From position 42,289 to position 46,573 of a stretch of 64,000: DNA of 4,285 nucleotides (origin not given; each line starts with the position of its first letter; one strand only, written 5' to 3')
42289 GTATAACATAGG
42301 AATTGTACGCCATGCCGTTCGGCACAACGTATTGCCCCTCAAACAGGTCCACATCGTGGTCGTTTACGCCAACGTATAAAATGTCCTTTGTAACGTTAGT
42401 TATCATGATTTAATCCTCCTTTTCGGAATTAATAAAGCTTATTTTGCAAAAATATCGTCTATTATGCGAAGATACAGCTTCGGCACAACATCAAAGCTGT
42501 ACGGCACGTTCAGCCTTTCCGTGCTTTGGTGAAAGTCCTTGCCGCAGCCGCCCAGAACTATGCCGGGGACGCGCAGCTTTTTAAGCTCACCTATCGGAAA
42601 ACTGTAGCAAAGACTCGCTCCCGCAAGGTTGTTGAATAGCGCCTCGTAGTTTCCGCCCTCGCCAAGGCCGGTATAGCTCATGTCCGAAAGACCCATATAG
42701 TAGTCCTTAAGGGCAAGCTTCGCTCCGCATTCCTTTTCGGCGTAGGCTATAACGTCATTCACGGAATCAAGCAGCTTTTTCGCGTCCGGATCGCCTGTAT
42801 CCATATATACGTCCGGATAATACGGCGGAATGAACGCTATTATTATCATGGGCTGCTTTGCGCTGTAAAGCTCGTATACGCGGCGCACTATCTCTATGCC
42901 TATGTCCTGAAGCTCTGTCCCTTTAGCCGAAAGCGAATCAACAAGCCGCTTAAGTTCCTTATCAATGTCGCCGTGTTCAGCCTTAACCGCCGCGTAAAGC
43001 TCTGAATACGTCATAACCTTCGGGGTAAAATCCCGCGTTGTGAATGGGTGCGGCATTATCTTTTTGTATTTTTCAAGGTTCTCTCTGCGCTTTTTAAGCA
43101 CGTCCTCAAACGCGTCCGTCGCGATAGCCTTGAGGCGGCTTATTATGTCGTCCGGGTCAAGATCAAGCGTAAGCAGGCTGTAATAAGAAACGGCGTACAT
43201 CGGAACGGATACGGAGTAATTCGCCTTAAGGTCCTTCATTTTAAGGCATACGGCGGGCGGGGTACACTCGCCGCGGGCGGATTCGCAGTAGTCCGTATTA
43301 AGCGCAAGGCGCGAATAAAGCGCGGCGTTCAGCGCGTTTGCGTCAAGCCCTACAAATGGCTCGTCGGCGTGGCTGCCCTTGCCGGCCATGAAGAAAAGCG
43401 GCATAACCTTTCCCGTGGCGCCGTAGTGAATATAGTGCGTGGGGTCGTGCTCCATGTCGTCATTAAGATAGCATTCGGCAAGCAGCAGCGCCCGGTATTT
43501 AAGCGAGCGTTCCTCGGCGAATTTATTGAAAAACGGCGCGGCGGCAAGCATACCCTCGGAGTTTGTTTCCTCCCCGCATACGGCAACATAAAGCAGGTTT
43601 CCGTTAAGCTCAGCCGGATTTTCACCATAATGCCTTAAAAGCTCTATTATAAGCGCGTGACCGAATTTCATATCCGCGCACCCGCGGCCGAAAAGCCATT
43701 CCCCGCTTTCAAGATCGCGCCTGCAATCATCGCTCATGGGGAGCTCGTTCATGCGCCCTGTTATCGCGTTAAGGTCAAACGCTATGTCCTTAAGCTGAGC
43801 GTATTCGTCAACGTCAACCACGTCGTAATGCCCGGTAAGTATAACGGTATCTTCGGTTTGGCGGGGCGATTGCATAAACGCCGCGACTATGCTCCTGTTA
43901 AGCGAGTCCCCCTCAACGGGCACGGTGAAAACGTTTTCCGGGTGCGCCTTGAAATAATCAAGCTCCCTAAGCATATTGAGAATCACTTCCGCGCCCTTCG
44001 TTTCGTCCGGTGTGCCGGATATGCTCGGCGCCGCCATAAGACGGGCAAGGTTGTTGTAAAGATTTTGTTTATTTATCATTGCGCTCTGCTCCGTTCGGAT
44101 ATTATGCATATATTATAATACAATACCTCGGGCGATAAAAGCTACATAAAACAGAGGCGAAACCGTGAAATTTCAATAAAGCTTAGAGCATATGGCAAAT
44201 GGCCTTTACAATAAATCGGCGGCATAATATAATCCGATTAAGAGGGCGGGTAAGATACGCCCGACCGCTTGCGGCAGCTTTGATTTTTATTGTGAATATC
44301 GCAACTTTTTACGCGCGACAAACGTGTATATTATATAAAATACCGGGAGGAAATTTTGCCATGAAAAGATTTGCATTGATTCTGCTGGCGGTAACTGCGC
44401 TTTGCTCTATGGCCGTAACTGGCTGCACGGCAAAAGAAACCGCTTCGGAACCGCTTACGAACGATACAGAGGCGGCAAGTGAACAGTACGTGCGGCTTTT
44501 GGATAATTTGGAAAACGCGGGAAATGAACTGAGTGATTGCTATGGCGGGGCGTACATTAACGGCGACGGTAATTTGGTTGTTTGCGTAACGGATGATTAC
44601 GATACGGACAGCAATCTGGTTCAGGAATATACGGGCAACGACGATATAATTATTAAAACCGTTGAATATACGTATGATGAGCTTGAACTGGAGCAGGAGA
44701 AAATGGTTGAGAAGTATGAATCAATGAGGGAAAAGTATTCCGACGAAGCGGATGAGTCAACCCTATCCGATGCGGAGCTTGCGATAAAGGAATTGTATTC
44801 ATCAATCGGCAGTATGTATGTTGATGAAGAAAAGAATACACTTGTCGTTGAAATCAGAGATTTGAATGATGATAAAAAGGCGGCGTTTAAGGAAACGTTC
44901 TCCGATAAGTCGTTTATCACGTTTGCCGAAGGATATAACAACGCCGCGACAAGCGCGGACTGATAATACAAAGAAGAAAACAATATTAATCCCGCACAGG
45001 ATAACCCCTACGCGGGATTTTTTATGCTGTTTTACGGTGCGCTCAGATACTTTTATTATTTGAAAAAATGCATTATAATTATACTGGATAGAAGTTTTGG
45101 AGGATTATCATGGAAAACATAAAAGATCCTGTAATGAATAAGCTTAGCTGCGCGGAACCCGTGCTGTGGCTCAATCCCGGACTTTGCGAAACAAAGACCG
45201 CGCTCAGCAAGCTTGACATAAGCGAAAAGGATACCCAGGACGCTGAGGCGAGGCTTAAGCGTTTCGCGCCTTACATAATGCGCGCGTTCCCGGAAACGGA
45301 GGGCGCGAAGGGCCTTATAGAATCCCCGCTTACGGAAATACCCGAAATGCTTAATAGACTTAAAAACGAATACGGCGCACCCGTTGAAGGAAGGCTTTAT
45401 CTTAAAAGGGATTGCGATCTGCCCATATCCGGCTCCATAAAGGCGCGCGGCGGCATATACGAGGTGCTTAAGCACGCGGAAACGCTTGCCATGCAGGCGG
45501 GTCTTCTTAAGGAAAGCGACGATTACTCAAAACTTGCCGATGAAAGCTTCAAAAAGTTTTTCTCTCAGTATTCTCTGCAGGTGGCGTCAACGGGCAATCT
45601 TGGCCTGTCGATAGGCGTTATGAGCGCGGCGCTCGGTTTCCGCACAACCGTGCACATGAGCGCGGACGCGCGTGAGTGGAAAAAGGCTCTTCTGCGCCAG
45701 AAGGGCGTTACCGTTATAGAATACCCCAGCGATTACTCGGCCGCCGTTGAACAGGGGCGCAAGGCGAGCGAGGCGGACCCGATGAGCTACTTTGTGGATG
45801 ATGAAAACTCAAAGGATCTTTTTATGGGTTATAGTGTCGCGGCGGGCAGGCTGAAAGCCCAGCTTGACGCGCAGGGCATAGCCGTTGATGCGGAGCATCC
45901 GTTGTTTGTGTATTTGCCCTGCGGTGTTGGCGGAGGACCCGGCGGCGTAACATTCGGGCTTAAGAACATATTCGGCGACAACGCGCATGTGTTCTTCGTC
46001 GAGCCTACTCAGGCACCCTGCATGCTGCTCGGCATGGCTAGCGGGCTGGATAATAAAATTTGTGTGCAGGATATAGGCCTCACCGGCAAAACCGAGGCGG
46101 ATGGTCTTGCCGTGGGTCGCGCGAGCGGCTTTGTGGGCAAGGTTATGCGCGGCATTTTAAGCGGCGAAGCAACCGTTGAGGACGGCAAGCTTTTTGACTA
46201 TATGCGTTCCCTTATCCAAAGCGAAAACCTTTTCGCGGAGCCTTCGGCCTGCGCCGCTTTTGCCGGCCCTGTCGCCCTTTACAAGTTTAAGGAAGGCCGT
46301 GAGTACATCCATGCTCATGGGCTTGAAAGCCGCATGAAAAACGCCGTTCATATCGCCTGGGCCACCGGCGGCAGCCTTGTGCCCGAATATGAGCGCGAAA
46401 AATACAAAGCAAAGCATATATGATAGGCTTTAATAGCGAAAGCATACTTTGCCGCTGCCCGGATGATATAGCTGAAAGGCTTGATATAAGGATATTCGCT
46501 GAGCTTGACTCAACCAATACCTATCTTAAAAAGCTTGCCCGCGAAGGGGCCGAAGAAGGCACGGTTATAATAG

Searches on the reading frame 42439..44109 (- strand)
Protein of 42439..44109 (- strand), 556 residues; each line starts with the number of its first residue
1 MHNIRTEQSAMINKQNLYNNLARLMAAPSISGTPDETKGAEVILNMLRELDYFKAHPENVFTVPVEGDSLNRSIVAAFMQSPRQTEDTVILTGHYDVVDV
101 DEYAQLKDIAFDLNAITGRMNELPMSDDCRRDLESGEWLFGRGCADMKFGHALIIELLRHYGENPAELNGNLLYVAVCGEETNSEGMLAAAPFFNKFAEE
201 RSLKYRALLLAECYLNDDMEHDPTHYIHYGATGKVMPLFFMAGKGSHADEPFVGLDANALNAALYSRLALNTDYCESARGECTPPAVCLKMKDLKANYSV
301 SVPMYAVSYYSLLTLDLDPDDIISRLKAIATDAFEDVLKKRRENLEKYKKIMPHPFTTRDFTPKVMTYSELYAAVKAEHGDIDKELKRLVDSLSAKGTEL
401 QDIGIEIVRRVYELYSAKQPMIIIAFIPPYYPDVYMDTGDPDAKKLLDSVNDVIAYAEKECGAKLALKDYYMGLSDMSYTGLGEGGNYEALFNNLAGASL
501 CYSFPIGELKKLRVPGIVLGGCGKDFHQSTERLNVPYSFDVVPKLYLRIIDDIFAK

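Call 68: search_protein_families(library=pfam, proteins=[window:42439-44109:-], max_evalue=0.00001)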
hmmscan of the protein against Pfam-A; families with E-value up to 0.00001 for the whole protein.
window:42439-44109:- (556 aa): 1 family
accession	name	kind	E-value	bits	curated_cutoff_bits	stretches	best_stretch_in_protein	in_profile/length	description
PF01546.33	Peptidase_M20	-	7.9e-09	36.1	24.6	1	91-195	2-82/206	Peptidase family M20/M25/M40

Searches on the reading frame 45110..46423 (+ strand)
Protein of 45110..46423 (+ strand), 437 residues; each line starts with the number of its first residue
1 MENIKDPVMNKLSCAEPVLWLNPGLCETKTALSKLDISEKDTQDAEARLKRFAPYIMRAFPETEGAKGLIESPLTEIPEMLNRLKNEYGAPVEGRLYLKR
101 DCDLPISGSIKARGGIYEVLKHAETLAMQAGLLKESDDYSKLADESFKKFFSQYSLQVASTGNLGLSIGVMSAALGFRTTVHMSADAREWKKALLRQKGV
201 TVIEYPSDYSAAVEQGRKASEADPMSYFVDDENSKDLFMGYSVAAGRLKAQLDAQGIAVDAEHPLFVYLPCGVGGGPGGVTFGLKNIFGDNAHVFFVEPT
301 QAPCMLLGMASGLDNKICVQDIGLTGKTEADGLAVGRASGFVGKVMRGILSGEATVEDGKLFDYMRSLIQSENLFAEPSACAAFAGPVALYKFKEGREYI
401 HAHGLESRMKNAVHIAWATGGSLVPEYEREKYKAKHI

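Call 68: search_protein_families(library=pfam, proteins=[window:45110-46423:+], max_evalue=0.00001)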
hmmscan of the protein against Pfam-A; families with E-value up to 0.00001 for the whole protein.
window:45110-46423:+ (437 aa): 1 family
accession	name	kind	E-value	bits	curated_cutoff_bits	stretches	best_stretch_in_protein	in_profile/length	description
PF00291.31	PALP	-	9.3e-38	130.7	35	1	81-387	13-275/295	Pyridoxal-phosphate dependent enzyme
